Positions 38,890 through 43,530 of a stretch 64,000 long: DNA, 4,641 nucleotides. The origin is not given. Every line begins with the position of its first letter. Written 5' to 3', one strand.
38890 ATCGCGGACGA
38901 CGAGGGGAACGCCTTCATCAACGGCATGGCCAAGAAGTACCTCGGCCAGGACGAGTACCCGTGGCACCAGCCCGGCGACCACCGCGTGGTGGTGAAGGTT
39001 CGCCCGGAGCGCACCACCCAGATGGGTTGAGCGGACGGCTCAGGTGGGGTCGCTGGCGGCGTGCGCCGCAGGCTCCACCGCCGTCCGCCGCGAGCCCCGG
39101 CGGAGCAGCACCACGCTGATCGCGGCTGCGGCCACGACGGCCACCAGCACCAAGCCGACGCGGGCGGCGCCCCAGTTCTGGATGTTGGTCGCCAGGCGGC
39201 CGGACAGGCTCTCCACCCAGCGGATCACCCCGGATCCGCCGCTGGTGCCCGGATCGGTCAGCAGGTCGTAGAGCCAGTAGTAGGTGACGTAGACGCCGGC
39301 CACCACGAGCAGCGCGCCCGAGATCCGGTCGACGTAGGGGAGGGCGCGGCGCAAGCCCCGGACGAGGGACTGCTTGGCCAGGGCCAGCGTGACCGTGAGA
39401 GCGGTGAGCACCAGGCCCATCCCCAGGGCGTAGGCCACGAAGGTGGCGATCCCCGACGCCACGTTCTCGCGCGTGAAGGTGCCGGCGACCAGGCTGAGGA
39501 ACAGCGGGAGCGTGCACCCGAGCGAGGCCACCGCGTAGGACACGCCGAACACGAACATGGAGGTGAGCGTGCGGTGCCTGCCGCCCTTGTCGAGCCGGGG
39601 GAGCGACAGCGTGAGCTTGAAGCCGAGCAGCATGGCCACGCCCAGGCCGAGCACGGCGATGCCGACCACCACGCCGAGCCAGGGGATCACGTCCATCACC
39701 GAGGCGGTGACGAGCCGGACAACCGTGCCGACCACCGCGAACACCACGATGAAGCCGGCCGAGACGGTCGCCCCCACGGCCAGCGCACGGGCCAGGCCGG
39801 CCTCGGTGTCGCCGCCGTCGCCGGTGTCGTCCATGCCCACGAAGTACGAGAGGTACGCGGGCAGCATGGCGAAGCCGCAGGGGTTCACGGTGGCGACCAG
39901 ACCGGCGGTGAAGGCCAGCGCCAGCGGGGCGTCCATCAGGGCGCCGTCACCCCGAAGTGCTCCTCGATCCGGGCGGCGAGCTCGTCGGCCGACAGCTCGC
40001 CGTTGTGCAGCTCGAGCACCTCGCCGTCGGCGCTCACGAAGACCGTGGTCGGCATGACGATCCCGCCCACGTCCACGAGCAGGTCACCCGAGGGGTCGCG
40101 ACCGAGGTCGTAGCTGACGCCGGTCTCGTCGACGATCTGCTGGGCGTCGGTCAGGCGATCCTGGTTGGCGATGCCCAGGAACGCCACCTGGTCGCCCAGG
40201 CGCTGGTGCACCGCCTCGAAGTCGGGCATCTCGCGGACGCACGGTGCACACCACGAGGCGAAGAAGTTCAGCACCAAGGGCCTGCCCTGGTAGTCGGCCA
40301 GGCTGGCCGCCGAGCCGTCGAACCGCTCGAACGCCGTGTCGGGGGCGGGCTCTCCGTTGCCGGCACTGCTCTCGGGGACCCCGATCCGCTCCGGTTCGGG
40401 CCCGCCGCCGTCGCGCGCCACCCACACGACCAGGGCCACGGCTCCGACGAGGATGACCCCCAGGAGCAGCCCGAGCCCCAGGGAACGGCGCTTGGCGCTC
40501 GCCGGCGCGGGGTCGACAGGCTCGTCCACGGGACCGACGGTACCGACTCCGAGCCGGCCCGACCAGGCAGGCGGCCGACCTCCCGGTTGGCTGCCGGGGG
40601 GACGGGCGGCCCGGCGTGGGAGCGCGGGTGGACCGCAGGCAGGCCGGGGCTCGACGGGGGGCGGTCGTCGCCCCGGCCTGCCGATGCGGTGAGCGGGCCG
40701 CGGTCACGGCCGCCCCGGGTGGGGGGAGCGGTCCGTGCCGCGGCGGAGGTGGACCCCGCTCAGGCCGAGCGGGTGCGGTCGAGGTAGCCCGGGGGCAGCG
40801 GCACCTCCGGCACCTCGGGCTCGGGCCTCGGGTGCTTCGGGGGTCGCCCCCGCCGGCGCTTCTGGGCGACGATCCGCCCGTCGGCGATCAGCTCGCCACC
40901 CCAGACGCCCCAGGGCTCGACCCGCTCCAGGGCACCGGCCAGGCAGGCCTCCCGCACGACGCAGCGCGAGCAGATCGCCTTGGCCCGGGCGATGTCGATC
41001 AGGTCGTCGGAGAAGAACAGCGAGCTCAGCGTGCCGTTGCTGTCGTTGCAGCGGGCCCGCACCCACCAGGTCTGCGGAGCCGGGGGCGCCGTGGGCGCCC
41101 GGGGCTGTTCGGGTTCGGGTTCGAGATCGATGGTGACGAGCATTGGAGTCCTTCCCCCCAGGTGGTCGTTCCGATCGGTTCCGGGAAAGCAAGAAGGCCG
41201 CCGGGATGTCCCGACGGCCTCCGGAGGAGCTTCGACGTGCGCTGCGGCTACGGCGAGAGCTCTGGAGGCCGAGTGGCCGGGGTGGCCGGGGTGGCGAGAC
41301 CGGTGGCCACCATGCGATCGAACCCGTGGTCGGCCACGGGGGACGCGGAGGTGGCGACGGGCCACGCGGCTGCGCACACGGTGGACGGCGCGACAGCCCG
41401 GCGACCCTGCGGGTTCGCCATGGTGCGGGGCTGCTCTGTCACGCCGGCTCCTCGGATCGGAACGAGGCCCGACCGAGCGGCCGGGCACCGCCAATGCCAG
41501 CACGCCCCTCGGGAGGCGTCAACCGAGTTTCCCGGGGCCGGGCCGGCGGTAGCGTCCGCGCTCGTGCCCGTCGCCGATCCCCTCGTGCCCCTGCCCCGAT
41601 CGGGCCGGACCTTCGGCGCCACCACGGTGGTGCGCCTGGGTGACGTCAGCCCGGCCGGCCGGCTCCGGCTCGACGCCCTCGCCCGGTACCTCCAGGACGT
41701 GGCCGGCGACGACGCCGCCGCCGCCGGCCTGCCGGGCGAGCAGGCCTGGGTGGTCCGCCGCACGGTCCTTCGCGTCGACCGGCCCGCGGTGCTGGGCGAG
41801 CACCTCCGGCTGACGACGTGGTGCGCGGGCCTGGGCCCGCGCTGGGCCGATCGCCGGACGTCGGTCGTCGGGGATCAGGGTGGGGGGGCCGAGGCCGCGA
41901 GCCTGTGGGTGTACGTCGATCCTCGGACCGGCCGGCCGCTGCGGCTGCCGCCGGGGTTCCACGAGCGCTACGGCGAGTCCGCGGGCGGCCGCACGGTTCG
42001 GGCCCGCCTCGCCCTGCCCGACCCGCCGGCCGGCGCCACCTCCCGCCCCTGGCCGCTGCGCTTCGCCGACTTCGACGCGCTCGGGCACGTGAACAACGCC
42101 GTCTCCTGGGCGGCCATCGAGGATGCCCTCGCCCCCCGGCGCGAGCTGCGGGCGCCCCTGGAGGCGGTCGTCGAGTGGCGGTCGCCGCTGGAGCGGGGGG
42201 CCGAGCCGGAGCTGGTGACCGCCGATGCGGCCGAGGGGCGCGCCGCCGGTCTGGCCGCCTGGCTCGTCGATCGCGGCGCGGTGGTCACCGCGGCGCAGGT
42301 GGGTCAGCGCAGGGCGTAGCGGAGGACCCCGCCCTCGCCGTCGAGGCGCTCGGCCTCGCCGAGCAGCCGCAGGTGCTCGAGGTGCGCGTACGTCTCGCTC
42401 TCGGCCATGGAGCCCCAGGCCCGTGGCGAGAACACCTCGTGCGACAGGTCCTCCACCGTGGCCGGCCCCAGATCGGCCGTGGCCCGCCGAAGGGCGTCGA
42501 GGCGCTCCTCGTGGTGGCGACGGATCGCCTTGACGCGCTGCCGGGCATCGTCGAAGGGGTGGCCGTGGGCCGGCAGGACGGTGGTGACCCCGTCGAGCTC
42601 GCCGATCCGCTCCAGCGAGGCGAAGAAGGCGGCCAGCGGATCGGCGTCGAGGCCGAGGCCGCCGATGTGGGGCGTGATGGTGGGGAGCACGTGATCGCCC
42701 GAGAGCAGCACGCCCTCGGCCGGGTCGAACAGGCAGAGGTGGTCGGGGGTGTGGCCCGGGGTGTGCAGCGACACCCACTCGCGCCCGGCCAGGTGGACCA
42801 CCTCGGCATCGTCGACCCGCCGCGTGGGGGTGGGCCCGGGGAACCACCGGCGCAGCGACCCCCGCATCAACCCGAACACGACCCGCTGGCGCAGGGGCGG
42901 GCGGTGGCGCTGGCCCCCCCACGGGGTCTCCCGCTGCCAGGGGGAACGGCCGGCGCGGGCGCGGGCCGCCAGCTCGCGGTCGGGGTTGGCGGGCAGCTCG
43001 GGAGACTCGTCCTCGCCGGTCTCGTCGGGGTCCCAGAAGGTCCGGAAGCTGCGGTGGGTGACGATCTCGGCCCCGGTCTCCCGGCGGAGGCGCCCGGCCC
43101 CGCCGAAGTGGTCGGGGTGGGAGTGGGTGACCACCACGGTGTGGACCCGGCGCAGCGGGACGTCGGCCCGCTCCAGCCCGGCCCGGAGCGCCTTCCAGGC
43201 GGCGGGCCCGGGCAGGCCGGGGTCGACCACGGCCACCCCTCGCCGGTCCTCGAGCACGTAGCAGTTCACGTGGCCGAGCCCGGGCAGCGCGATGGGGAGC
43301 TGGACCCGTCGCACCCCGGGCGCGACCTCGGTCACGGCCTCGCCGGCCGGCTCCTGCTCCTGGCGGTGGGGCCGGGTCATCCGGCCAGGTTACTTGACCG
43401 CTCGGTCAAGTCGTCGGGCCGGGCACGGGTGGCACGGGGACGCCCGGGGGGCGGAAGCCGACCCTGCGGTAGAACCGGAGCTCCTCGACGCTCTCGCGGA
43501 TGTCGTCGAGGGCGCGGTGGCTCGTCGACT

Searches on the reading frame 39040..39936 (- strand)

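Call 61: search_protein_families(library=pfam, proteins=[window:39040-39936:-], max_evalue=0.0001)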
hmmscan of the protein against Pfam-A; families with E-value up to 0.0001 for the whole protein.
window:39040-39936:- (298 aa): 1 family
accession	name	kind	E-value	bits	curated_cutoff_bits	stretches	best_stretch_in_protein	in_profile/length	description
PF02683.22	DsbD_TM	-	5.8e-07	29.5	27.1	1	6-183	6-184/219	Cytochrome C biogenesis protein transmembrane domain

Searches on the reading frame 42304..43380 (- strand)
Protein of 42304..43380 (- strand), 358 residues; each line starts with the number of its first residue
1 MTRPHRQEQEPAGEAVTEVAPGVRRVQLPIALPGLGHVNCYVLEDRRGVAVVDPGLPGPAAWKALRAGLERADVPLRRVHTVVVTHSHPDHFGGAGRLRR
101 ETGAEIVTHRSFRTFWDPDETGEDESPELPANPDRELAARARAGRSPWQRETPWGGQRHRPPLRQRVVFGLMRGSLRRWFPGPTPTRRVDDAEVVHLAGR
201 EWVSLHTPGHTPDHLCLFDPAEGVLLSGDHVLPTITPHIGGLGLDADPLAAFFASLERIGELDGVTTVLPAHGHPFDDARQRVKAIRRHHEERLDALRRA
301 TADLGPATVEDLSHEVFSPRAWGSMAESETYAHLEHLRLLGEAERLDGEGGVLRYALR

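Call 61: search_protein_families(library=pfam, proteins=[window:42304-43380:-], max_evalue=0.0001)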
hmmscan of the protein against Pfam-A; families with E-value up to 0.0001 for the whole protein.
window:42304-43380:- (358 aa): 3 families
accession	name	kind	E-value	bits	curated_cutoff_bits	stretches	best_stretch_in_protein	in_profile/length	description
PF00753.33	Lactamase_B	-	6.3e-29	101.8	22.7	1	34-272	2-196/196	Metallo-beta-lactamase superfamily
PF12706.13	Lactamase_B_2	-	7.2e-06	26.2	27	1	57-109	10-63/200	Beta-lactamase superfamily domain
PF19583.5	ODP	-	9.3e-06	26.1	27.2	0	38-115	3-78/194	ODP family beta lactamase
